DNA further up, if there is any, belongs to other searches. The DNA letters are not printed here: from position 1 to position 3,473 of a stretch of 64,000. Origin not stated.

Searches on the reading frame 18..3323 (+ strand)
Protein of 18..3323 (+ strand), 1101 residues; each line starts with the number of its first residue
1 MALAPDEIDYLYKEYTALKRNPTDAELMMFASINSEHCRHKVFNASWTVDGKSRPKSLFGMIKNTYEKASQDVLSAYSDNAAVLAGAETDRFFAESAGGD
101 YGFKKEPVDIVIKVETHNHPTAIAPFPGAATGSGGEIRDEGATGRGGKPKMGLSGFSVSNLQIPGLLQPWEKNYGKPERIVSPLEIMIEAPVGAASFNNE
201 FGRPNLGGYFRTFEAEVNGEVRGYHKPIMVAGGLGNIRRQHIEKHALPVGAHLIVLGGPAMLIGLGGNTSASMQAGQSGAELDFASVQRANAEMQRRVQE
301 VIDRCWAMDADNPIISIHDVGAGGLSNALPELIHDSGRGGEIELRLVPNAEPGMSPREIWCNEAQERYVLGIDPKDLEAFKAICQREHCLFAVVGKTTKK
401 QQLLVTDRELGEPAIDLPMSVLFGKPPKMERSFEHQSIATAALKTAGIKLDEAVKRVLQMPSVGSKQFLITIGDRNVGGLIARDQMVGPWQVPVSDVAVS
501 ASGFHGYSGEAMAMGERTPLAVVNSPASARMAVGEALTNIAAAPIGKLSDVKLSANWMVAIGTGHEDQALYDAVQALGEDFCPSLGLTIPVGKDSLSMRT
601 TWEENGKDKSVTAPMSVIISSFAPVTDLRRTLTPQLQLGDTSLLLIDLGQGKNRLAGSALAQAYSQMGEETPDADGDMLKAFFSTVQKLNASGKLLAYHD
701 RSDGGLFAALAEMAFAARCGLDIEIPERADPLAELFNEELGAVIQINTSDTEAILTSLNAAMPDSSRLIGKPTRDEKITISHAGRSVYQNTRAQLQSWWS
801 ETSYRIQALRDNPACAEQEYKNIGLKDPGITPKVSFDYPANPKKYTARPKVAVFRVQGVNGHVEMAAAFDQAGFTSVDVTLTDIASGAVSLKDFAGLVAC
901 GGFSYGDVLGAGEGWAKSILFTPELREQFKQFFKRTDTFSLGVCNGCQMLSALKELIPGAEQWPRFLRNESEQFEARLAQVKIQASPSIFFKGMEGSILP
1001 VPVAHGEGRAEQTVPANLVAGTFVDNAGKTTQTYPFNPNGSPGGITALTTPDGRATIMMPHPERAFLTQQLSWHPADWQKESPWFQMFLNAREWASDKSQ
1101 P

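Call 63: find_encoding_contigs(protein=window:18-3323:+, flank=10000, max_places=2)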
Protein window:18-3323:+ (1101 aa): no gene with exactly this product is on record in the collection.
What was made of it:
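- Tried and rejected: This failed because the first ORF is not on record (call 63).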
